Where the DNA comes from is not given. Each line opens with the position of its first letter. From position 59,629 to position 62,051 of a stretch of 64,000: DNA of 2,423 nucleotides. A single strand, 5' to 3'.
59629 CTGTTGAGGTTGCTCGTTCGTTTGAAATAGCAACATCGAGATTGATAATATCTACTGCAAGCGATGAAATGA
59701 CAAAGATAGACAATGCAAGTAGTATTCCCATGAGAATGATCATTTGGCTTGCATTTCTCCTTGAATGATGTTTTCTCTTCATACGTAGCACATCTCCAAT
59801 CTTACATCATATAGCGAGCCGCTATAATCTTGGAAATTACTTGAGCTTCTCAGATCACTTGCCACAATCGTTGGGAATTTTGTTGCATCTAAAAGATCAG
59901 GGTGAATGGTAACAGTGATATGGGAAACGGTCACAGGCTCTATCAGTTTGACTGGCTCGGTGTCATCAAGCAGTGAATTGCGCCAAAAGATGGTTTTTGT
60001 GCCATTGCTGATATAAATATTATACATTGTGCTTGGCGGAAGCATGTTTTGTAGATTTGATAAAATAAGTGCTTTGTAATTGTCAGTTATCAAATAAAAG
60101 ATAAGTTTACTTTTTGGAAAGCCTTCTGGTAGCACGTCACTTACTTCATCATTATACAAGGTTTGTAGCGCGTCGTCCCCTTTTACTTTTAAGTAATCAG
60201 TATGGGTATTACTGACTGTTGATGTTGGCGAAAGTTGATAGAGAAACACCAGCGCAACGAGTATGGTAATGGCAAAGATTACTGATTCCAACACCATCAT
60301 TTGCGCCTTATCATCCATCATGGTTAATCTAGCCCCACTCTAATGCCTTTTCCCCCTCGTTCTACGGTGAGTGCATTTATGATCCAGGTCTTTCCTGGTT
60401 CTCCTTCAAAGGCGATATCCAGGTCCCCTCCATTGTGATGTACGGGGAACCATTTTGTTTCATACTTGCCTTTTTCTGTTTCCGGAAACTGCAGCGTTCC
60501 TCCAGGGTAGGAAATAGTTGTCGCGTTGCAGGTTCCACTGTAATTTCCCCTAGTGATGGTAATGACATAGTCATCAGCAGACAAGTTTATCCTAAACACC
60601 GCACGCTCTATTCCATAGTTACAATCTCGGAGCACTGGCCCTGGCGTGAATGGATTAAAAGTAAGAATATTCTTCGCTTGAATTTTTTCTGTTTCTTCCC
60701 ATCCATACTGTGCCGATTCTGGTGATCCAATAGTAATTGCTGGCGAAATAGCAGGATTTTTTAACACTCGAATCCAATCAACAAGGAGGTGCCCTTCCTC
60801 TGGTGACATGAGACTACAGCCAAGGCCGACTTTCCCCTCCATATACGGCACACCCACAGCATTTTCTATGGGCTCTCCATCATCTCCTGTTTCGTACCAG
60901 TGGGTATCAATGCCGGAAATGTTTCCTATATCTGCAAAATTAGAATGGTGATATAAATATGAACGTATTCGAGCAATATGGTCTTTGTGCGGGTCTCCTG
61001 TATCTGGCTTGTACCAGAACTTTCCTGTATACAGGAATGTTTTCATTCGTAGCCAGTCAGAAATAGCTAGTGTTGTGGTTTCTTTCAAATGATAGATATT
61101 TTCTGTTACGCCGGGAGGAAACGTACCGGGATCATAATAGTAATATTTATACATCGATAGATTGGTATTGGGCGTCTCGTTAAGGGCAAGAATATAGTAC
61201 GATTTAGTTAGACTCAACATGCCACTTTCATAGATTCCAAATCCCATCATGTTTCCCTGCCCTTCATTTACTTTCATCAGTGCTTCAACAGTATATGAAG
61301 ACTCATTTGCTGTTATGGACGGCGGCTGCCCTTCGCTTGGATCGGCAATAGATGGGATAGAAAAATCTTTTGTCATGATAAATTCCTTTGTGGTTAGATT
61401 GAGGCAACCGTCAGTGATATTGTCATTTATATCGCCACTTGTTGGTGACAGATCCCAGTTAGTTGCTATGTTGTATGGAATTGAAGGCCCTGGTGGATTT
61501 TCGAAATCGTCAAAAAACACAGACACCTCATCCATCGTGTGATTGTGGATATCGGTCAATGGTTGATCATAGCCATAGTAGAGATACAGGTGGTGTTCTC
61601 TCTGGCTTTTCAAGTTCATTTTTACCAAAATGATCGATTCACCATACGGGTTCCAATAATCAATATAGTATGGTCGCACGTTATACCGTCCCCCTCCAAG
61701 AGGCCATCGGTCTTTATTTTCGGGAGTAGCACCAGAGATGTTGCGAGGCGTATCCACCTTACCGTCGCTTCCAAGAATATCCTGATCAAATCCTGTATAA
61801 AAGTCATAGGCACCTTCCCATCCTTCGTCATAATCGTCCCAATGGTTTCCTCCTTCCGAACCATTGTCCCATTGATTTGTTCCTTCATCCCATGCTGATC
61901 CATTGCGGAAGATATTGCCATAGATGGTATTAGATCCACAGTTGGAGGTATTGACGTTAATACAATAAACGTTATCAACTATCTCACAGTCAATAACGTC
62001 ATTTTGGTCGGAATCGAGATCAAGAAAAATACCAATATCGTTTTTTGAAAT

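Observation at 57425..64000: Four-gene surface operon: giant beta-helix protein, two mini pilin-like proteins and the Hint/PKD protein, with a shared Q...VLES N-terminal motif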

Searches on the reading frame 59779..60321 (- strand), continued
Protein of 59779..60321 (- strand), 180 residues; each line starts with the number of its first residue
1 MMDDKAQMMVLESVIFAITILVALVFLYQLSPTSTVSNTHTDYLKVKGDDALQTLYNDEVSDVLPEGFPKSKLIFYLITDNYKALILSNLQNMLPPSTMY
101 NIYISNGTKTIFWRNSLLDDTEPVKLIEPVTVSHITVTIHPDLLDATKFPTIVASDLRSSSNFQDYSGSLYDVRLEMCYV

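Call 40: predict_structure(alignment_id=A1)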
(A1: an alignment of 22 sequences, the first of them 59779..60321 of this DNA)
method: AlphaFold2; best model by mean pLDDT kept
length: 180 residues; sequences in the alignment: 22
mean_pLDDT: 81.9   pTM: 0.67
mean pLDDT of the five models: 81.9, 80.9, 80.4, 79.5, 78.0
residues with pLDDT >= 90: 56; 70-90: 89; 50-70: 34; < 50: 1
segments of 3 or more residues with pLDDT < 50: none
pLDDT, mean of each block of 10 residues (from residue 1): 72 88 78 56 90 93 80 88 88 91 89 89 88 91 72 58 73 91
secondary structure, 60 per line:
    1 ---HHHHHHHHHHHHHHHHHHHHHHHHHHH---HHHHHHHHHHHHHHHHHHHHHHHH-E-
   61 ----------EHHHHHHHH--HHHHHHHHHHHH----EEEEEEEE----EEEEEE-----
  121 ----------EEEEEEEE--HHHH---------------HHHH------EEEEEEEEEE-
elements in order: H4-30 H34-57 H72-79 H82-93 E98-105 E110-115 E131-138 H141-144 H160-163 E170-179

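Call 43: fold_search(model_id=the predicted structure, library=pdb)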
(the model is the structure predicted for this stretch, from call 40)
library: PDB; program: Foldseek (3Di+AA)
matches with E <= 10: 291; with E <= 0.001: 0
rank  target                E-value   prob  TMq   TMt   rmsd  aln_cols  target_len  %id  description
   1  9bkv_A                1.6e-01  0.20  0.23  0.07   8.3       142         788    8  DosP R97A bent form (released 2024-11-20)
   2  8apo_Bc               1.6e-01  0.16  0.26  0.18  13.2       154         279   12  Structure of the mitochondrial ribosome from Polytomella magna with tRNAs bound to the A and P sites (released 2023-06-21)
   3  8do8_D                1.8e-01  0.08  0.18  0.18  14.9       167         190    8  Crystal structure ATG9 HDIR in complex with the ATG13:ATG101 HORMA dimer (released 2022-11-23)
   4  8a22_Bc               2.0e-01  0.15  0.26  0.18  13.2       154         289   12  Structure of the mitochondrial ribosome from Polytomella magna (released 2022-11-16)
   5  5xv1_A                2.2e-01  0.03  0.13  0.13  16.3       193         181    8  Crystal structure of ATG101-ATG13HORMA (released 2018-07-04)
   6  9e5c_5y               2.9e-01  0.16  0.26  0.38   7.5       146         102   12  Cryo-EM structure of 96 nm repeat of microtubule doublet from T. brucei flagellum (released 2025-03-12)
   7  3e0y_A                4.6e-01  0.06  0.20  0.22  14.4       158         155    9  The crystal structure of a conserved domain from a protein of Geobacter sulfurreducens PCA (released 2008-09-30)
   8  5xv6_A                5.3e-01  0.04  0.16  0.16  17.9       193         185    9  Crystal structure of ATG101-ATG13HORMA (released 2018-07-04)
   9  5c50_B                6.0e-01  0.03  0.16  0.16  15.6       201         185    8  Crystal structure of the complex of human Atg101-Atg13 HORMA domain (released 2015-10-14)
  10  6zu5_SD0              7.3e-01  0.14  0.26  0.23   5.4       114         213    7  Structure of the Paranosema locustae ribosome in complex with Lso2 (released 2020-11-04)
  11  8zej_C                7.3e-01  0.08  0.23  0.21   7.6       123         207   10  Structure of E.coli ribosome in complex with an engineered arrest peptide (released 2025-06-18)
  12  3mq0_A                7.3e-01  0.08  0.21  0.17  14.8       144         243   12  Crystal Structure of Agobacterium tumefaciens repressor BlcR (released 2011-03-30)
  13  4rmb_A                7.3e-01  0.05  0.15  0.19  12.3        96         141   14  Crystal structure of keratin 4 binding domain of surface adhesin Srr-1 of S.agalactiae (released 2015-02-11)
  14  5xv3_A                7.3e-01  0.01  0.11  0.11  17.4       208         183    8  Crystal structure of ATG101-ATG13HORMA (released 2018-07-04)
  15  3eea_A                7.8e-01  0.07  0.22  0.25  14.6       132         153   11  The crystal structure of the GAF domain/HD domain protein from Geobacter sulfurreducens (released 2008-11-04)
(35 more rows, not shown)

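Call 60: search_protein_representatives(alignment_id=A1)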
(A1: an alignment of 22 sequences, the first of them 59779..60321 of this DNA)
Query: 22 sequences, 183 profile positions. Proteins with E-value up to 0.001 (for the whole library): 121; up to 1e-10: 59; up to 1e-30: 29. The best 121 are listed.
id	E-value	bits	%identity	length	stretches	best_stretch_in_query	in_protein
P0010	1.4e-74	266.3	-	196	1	2-183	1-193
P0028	2.5e-74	265.5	-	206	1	2-182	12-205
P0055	1.3e-67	243.6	-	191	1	2-183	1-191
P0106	3.4e-61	222.7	-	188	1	2-183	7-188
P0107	6.9e-58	211.9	-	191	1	2-183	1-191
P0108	2.6e-55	203.5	-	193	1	2-183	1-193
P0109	3.3e-54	199.9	-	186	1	3-182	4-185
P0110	6.9e-54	198.8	-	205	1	11-183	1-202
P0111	1.2e-52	194.8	-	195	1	2-183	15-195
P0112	6.4e-51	189.2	-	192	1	2-183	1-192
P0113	4.0e-50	186.6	-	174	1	2-164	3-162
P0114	1.4e-49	184.8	-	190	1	9-181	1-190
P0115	2.9e-49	183.8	-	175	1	2-183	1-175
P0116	4.1e-48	180.0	-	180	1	1-183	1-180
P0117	2.4e-47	177.6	-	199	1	2-183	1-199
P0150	2.0e-15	73.5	-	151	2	2-122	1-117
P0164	6.4e-10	55.6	-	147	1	2-116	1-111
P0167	1.7e-07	47.6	-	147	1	8-142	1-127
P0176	9.5e-07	45.2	-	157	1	2-115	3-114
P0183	4.9e-06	42.9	-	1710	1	3-146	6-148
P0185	5.1e-06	42.8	-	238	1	3-113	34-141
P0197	2.2e-05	40.7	-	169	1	4-142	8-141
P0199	5.2e-05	39.5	-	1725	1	3-111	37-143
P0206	1.1e-04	38.5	-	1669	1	3-124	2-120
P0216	4.2e-04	36.6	-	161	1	3-110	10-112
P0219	6.2e-04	36.0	-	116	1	2-106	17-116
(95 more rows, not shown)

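Call 64: search_protein_families(library=pfam, alignment_id=A7, max_evalue=0.001)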
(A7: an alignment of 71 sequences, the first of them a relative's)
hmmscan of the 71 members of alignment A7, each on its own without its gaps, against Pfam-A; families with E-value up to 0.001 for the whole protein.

A. member 1, P0134 (174 aa): 0 families

B. families by the number of members that match (of 71 scanned): 7 families
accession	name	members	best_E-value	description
PF23959.1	DUF7288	33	5.3e-11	Family of unknown function (DUF7288)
PF23923.1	DUF7262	6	2e-05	Family of unknown function (DUF7262)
PF13385.13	Laminin_G_3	3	8.4e-27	Concanavalin A-like lectin/glucanases superfamily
PF09458.16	H_lectin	1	9.7e-17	H-type lectin domain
PF00404.24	Dockerin_1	1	1.4e-07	Dockerin type I domain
PF00354.24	Pentaxin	1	1.3e-05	Pentaxin family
PF02210.31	Laminin_G_2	1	0.00047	Laminin G domain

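Call 65: find_encoding_contigs(protein=P0164, flank=10000, max_places=3)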
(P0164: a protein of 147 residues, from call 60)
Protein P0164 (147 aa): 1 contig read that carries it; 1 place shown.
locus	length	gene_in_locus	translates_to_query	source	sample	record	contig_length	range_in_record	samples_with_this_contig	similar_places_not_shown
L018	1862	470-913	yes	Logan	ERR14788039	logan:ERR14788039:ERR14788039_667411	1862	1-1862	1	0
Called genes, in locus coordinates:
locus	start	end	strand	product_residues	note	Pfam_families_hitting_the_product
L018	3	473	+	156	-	?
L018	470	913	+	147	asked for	-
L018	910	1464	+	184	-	-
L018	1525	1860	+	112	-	?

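Call 67: list_cluster_members(proteins=[P0183, P0199, P0206, P0216, P0219, P0176, P0185, P0167, P0150, P0197])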
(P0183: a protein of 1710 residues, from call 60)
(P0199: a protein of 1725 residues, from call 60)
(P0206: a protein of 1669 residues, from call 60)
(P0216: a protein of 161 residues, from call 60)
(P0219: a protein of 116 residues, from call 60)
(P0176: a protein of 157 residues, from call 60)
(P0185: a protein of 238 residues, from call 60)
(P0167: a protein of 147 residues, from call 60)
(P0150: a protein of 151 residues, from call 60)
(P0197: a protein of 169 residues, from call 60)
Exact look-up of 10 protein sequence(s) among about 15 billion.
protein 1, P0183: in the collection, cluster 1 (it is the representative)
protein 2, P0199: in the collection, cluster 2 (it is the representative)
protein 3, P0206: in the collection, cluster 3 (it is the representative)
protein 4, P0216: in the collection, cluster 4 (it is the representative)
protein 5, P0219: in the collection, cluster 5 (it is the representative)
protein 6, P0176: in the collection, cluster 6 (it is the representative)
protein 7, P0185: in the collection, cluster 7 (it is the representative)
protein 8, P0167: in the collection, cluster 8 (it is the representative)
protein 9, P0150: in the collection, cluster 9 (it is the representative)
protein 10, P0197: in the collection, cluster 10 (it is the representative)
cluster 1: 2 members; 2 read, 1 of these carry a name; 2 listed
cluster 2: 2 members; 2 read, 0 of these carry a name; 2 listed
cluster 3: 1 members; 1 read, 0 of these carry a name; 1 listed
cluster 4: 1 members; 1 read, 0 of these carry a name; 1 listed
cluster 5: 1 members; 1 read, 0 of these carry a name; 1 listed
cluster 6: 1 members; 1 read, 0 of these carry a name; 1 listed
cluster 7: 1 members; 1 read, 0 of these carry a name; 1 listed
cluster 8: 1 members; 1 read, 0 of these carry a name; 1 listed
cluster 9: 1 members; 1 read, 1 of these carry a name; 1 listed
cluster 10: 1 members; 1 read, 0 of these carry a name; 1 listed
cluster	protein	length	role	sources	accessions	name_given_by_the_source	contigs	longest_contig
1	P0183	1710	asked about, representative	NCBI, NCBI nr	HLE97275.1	MAG TPA: hypothetical protein VI997_07885, partial [Candidatus Thermoplasmatota archaeon] | hypothetical protein [Candidatus Thermoplasmatota archaeon]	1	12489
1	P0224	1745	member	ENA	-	-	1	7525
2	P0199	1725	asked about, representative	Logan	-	-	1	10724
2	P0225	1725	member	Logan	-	-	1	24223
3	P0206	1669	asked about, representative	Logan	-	-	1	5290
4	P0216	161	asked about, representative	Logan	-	-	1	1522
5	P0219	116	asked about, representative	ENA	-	-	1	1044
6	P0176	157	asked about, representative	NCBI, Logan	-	-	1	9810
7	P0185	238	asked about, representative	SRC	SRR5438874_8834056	-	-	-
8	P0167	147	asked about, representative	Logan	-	-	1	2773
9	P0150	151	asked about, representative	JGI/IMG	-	hypothetical protein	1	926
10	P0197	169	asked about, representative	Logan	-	-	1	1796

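Call 73: search_solved_structures(query=L001:4146-9998:+, max_evalue=0.001)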
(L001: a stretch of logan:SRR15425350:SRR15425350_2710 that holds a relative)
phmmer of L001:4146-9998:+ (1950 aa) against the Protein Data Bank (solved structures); distinct sequences matched with E-value up to 0.001: 0.

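Call 77: find_encoding_contigs(protein=P0225, flank=10000, max_places=2)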
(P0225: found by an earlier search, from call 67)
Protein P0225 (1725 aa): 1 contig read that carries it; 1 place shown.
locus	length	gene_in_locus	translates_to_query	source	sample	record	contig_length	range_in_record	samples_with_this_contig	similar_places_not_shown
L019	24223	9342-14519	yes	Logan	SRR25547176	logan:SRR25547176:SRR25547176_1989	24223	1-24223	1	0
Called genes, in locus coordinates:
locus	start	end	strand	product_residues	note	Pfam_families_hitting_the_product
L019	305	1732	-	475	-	-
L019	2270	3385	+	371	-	-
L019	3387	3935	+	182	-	PF23928:DUF7266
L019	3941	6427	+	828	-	PF23990:PilB3_N, PF00437:T2SSE, PF27713:UCP018868 (weak), PF23989:PilB3_C (weak)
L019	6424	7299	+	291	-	PF00482:T2SSF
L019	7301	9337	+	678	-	PF00482:T2SSF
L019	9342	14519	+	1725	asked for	PF01839:FG-GAP (faint), PF14870:PSII_BNR (weak), PF13517:FG-GAP_3 (weak)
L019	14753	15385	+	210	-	-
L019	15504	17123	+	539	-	PF23922:DUF7261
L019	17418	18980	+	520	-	PF02142:MGS, PF01808:AICARFT_IMPCHas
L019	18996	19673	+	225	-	PF00551:Formyl_trans_N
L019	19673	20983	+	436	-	PF08245:Mur_ligase_M, PF02875:Mur_ligase_C, PF27239:FOL3_C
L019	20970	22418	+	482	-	PF04715: (faint), PF00425:Chorismate_bind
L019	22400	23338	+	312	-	PF01063:Aminotran_4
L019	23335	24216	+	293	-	PF00809:Pterin_bind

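Call 78: find_encoding_contigs(protein=P0176, flank=10000, max_places=2)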
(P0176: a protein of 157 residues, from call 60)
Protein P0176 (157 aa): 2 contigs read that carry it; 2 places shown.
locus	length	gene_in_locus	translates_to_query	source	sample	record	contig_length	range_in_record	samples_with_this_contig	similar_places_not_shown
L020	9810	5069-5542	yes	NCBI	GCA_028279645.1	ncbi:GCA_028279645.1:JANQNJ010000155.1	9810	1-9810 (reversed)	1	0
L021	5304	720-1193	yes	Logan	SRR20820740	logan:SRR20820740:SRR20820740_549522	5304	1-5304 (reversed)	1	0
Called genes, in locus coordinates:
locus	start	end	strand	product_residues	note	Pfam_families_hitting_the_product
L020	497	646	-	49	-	-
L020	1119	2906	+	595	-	PF00437:T2SSE, PF27713:UCP018868 (faint), PF23989:PilB3_C (weak)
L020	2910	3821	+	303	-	PF00482:T2SSF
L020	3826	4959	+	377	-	PF00482:T2SSF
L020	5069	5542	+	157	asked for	-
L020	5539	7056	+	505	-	-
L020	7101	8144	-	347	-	PF13353:Fer4_12 (weak), PF04055:Radical_SAM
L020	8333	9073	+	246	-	-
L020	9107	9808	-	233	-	?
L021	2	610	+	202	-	?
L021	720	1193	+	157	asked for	-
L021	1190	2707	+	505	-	-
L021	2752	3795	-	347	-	PF13353:Fer4_12 (weak), PF04055:Radical_SAM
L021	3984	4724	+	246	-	-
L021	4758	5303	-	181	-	?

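Call 85: search_protein_families(library=pfam, proteins=[L001:4146-9998:+, L001:4146-5400:+, L001:5-3052:+, L006:2623-9246:+], max_evalue=0.05)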
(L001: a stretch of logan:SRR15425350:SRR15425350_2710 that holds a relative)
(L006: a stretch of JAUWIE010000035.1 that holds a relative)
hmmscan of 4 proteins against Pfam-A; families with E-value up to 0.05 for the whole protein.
L001:4146-9998:+ (1950 aa): 3 families
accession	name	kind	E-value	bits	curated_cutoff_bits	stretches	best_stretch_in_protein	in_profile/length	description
PF13229.12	Beta_helix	-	7.1e-101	334.9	25.9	8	462-621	1-146/158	Right handed beta helix region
PF05048.19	NosD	-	6.1e-48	163.5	23.6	7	1293-1450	46-211/212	Periplasmic copper-binding protein (NosD)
PF23928.1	DUF7266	-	9.2e-11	42.1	27.6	1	8-116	3-110/145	Family of unknown function (DUF7266)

L001:4146-5400:+ (418 aa): 1 family
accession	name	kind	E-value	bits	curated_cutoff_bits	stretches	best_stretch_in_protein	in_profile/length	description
PF23928.1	DUF7266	-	8.9e-12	45.4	27.6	1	8-116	3-110/145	Family of unknown function (DUF7266)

L001:5-3052:+ (1015 aa): 9 families
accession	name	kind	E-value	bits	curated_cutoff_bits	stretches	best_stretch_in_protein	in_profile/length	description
PF07591.16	PT-HINT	-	2.6e-14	54.1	27.7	1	64-189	7-137/137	Pretoxin HINT domain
PF24517.2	CBM96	-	3e-08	34.1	26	1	203-381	4-163/164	Carbohydrate-binding module family 96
PF10342.15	Kre9_KNH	-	4.1e-07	31.1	24.6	1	704-798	1-94/94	Kre9/KNH-like N-terminal Ig-like domain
PF14890.11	Intein_splicing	-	8.1e-07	29.4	35.8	1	58-142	1-94/155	Intein splicing domain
PF16656.11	Pur_ac_phosph_N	-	1.6e-06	29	30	1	501-568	12-80/93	Purple acid Phosphatase, N-terminal domain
PF01079.26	Hint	-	2.9e-06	27.5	29.7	1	50-126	12-90/213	Hint module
PF05203.21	Hom_end_hint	-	1.5e-05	25.5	32.1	1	51-84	1-34/228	Hom_end-associated Hint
PF00041.27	fn3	-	0.0002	21.9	25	0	492-574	4-74/84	Fibronectin type III domain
PF14623.11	Vint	-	0.0044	17.3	27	1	51-129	2-71/166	Hint-domain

L006:2623-9246:+ (2207 aa): 4 families
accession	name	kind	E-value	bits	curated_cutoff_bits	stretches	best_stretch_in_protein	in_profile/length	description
PF13229.12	Beta_helix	-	2.1e-71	239.1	25.9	7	1507-1652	23-158/158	Right handed beta helix region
PF05048.19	NosD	-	5.1e-33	114.7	23.6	6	1507-1688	38-211/212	Periplasmic copper-binding protein (NosD)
PF23928.1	DUF7266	-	7.1e-08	32.7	27.6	1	10-115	5-109/145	Family of unknown function (DUF7266)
PF10102.14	DUF2341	-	0.0021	18.9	23.4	1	1755-1825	16-83/84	Domain of unknown function (DUF2341)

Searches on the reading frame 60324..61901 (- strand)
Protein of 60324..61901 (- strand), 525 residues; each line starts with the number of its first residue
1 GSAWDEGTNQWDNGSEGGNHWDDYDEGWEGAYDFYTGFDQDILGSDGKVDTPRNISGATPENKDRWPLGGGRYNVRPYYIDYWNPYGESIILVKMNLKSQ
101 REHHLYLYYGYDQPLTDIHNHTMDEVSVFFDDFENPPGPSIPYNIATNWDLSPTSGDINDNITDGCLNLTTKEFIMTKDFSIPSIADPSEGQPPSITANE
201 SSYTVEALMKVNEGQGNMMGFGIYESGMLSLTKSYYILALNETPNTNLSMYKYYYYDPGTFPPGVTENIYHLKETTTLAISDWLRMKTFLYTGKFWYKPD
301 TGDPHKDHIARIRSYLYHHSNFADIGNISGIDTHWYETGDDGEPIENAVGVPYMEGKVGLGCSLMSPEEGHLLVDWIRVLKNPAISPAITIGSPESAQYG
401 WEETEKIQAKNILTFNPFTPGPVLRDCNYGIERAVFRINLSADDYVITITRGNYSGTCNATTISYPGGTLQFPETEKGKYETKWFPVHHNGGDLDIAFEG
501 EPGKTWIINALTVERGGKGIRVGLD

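Call 85: search_protein_families(library=pfam, proteins=[window:60324-61901:-], max_evalue=0.05)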
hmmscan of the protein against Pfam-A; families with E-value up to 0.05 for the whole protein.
window:60324-61901:- (525 aa): 1 family
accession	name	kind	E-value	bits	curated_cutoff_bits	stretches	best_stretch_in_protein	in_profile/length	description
PF10102.14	DUF2341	-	0.0002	22.2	23.4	1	77-135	16-73/84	Domain of unknown function (DUF2341)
